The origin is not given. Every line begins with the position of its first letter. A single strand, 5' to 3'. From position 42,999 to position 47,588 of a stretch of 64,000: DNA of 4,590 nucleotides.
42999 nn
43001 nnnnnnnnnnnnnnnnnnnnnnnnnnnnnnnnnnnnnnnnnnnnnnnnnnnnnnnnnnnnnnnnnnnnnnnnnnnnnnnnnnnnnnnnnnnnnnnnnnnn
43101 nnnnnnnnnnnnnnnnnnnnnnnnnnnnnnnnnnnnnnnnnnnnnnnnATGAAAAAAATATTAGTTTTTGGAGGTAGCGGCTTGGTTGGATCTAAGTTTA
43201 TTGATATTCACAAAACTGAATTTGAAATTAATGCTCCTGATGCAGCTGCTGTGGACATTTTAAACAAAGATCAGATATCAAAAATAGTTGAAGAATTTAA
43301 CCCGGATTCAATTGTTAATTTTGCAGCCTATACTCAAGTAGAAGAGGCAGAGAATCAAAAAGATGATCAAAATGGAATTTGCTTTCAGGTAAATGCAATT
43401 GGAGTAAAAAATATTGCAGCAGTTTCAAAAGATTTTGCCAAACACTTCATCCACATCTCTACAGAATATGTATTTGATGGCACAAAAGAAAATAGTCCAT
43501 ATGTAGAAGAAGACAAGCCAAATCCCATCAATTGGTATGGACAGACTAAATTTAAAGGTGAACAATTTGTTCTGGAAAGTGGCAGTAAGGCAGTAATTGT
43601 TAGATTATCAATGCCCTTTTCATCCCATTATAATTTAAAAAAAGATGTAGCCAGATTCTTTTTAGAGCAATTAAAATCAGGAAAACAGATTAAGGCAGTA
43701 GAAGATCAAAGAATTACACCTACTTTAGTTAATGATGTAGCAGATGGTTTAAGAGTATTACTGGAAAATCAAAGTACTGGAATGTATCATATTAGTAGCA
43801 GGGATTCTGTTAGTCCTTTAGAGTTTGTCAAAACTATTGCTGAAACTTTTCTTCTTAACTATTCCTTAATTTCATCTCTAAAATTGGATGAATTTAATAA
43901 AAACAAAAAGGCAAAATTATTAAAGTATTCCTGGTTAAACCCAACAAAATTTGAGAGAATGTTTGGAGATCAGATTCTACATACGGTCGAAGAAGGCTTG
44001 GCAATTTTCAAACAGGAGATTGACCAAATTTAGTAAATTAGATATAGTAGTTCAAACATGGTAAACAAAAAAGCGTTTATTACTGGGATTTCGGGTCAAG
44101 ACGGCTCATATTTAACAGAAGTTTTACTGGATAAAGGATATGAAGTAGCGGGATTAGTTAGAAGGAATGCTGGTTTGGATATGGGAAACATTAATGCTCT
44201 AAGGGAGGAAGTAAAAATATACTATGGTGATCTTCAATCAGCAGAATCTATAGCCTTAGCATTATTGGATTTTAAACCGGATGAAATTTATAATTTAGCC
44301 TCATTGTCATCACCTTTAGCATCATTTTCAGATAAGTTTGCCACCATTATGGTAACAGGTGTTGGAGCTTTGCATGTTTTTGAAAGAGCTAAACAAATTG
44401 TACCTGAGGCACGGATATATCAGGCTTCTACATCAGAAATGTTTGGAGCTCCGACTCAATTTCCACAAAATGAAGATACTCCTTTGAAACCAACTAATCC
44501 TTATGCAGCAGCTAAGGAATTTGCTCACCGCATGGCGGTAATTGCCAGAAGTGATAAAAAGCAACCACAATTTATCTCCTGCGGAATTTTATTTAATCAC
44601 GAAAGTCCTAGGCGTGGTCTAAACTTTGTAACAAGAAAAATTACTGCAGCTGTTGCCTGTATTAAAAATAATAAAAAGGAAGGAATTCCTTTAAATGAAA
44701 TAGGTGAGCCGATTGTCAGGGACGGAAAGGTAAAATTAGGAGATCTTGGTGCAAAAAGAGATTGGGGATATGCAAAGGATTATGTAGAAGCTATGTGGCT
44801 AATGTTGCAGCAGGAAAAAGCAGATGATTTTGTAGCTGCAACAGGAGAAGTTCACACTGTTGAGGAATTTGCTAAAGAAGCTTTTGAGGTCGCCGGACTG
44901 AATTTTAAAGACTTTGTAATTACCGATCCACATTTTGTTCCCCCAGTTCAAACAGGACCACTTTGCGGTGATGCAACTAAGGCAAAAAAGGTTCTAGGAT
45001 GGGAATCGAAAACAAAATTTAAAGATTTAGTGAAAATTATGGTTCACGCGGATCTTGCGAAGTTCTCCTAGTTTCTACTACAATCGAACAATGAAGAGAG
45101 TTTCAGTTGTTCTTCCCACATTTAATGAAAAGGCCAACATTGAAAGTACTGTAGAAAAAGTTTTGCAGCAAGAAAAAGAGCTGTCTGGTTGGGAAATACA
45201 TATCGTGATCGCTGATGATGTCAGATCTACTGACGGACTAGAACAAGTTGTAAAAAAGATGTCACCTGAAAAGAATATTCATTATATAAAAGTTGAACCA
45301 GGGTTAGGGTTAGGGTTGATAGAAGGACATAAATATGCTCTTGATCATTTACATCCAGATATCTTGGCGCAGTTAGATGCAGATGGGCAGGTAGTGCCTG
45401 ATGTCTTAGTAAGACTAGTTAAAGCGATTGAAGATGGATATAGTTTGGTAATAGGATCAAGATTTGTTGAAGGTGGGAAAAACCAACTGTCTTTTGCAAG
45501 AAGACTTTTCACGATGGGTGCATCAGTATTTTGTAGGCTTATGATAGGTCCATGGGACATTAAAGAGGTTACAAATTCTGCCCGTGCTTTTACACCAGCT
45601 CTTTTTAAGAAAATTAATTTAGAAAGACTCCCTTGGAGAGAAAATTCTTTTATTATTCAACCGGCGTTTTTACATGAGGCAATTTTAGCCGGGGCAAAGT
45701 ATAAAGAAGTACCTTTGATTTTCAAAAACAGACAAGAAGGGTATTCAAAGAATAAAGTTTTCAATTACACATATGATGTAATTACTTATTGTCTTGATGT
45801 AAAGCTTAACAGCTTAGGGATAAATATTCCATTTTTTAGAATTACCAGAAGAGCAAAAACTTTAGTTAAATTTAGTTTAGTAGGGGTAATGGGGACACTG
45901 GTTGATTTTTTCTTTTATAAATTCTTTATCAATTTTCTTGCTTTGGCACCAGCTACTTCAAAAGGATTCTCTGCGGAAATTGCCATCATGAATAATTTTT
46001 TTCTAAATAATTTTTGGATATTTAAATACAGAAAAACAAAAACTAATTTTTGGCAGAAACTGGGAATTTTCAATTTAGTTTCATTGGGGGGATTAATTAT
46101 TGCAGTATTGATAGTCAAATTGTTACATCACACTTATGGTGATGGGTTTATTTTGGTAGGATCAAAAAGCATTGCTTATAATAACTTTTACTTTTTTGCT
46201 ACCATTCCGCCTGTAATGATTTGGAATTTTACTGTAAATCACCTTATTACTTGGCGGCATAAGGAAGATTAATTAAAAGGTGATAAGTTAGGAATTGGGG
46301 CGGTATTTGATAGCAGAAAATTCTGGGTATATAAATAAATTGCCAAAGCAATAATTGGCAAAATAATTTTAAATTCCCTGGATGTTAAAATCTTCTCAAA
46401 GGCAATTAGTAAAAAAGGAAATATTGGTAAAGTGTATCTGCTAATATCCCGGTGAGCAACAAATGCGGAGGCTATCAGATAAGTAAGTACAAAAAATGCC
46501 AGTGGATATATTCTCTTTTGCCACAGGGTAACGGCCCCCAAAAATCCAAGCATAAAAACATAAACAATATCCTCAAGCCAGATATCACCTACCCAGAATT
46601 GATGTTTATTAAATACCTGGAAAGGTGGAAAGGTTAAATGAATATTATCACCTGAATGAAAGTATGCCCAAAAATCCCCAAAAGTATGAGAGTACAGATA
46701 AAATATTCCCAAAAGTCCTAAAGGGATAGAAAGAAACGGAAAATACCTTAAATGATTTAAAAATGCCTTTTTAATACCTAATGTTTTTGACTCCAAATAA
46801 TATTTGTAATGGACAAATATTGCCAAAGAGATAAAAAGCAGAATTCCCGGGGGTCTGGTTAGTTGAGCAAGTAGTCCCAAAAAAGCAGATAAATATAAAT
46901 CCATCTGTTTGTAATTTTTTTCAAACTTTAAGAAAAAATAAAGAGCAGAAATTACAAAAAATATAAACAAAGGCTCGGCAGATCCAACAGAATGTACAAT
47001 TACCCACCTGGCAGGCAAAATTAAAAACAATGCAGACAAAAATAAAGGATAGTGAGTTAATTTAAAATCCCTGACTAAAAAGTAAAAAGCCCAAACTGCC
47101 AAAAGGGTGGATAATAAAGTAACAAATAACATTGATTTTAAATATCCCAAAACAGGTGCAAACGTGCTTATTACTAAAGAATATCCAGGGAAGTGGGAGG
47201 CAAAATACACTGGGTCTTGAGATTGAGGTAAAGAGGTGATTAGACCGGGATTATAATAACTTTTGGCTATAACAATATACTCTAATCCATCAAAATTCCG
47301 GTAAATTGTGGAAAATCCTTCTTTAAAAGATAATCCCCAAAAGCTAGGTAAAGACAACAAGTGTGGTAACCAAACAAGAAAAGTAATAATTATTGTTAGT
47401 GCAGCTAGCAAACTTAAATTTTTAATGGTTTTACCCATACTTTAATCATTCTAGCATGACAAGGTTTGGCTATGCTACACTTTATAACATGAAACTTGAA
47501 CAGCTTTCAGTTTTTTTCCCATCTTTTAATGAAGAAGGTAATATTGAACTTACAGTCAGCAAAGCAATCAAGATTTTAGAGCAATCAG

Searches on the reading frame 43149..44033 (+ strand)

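Call 13: search_protein_families(library=pfam, proteins=[window:43149-44033:+], max_evalue=0.001)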
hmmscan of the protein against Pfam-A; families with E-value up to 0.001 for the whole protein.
window:43149-44033:+ (294 aa): 5 families
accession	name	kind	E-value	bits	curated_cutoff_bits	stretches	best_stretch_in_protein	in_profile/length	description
PF04321.23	RmlD_sub_bind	-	2.9e-64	217.3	27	1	3-277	2-272/287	RmlD substrate binding domain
PF01370.27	Epimerase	-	2.1e-20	73.6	20.9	1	4-210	1-230/240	NAD dependent epimerase/dehydratase family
PF16363.11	GDP_Man_Dehyd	-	3.9e-14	53.3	27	1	33-274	57-309/332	GDP-mannose 4,6 dehydratase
PF07993.18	NAD_binding_4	-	7.8e-07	28.9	20.1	1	53-158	90-209/258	Male sterility protein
PF02719.21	Polysacc_synt_2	-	3.3e-06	27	20.2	1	34-143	60-151/293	Polysaccharide biosynthesis protein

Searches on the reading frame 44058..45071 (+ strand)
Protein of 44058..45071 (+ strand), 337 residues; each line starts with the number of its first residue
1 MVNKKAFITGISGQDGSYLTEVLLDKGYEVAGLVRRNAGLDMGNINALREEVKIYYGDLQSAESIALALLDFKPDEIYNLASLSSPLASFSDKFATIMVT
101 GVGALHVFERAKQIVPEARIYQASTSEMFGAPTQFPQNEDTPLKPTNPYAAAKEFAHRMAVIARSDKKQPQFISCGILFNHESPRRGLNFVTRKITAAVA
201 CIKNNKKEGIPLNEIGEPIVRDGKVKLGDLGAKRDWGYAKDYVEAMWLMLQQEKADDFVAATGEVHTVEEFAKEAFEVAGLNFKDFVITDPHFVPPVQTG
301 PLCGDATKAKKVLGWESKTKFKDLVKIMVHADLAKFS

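Call 13: search_protein_families(library=pfam, proteins=[window:44058-45071:+], max_evalue=0.001)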
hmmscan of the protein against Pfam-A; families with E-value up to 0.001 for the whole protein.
window:44058-45071:+ (337 aa): 3 families
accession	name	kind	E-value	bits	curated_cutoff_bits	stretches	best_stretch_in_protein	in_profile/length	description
PF16363.11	GDP_Man_Dehyd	-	7.1e-95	318.7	27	1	7-328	1-332/332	GDP-mannose 4,6 dehydratase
PF01370.27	Epimerase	-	4.4e-51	174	20.9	1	7-257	2-236/240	NAD dependent epimerase/dehydratase family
PF04321.23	RmlD_sub_bind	-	3.2e-06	26.9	27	1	6-154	3-130/287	RmlD substrate binding domain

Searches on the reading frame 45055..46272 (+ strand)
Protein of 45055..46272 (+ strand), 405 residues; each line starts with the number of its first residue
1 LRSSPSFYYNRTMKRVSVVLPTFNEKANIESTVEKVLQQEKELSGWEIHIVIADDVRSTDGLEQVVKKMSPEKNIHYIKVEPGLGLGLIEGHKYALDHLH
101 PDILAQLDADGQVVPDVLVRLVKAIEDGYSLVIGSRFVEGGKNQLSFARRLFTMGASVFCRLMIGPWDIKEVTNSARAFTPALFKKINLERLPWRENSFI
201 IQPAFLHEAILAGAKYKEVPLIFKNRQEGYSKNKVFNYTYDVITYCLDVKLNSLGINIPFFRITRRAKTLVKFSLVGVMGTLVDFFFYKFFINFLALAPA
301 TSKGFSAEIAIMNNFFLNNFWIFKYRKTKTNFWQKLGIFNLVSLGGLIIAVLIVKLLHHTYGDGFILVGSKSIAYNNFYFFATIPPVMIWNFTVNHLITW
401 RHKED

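Call 13: search_protein_families(library=pfam, proteins=[window:45055-46272:+], max_evalue=0.001)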
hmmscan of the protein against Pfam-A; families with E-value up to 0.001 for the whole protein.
window:45055-46272:+ (405 aa): 3 families
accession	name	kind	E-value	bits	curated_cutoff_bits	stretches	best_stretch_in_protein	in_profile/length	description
PF00535.33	Glycos_transf_2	-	5.1e-20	72.5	23.3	1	17-151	1-130/168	Glycosyl transferase family 2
PF04138.20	GtrA_DPMS_TM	-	4.5e-18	66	26.1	1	272-400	1-117/117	GtrA/DPMS, transmembrane domain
PF13641.12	Glyco_tranf_2_3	-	4.9e-06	27.2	27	1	15-152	2-139/230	Glycosyltransferase like family 2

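Call 77: search_protein_families(library=ncbifam, proteins=[window:45055-46272:+], max_evalue=0.00001)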
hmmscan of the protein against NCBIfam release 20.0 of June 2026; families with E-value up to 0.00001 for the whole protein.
window:45055-46272:+ (405 aa): 9 families
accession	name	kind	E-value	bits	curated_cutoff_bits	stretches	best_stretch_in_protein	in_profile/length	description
NF047588.1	GlcsyltransPgfSStrep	equivalog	8.2e-12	44.9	500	1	15-155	2-141/308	glycosyltransferase PgfS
NF050050.1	ProtGlycPglI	equivalog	2.5e-11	43.5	500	1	14-140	2-123/306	GalNAc(5)-diNAcBac-PP-undecaprenol beta-1,3-glucosyltransferase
TIGR04182.1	glyco_TIGR04182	equivalog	7.4e-11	42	325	1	16-231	2-198/293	S-layer glycoprotein N-glycosyltransferase AglJ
NF007986.1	PRK10714.1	equivalog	4.5e-10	39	529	1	11-136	3-126/316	undecaprenyl-phosphate 4-deoxy-4-formamido-L-arabinose transferase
NF047683.1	TeichurnBiosyTuaG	equivalog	3.1e-08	33.6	400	1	12-123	4-109/252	teichuronic acid biosynthesis protein TuaG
NF058614.1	PPMAGASynPpgS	equivalog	2.8e-07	30.2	370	1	16-189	2-167/226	polyprenyl-phospho-N-acetylgalactosaminyl synthase PpgS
NF045692.1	OglycostaseCruG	equivalog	3.4e-07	29.5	600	1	10-133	37-161/386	2'-O-glycosyltransferase CruG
TIGR03937.1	PgaC_IcaA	equivalog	7.1e-07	28.5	422.3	1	11-127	42-152/407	poly-beta-1,6-N-acetyl-D-glucosamine synthase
NF041391.1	DPhHxTase_Halo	equivalog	4.6e-06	25.8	375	1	28-227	5-187/213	dolichyl-phosphate hexose transferase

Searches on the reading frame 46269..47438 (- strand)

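Call 13: search_protein_families(library=pfam, proteins=[window:46269-47438:-], max_evalue=0.001)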
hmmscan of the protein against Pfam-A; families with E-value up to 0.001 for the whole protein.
window:46269-47438:- (389 aa): 1 family
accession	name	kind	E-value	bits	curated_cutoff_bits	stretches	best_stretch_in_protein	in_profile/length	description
PF13231.12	PMT_2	-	0.0005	20.8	26.1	1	84-210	4-130/160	Dolichyl-phosphate-mannose-protein mannosyltransferase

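Call 33: search_protein_families(library=pfam, proteins=[window:46269-47438:-], max_evalue=1)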
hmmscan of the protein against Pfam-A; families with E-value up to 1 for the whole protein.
window:46269-47438:- (389 aa): 2 families
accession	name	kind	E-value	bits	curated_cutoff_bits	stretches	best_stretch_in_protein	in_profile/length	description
PF13231.12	PMT_2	-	0.0005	20.8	26.1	1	84-210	4-130/160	Dolichyl-phosphate-mannose-protein mannosyltransferase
PF13564.11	DoxX_2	-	0.23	12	26.3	0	294-346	44-98/103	DoxX-like family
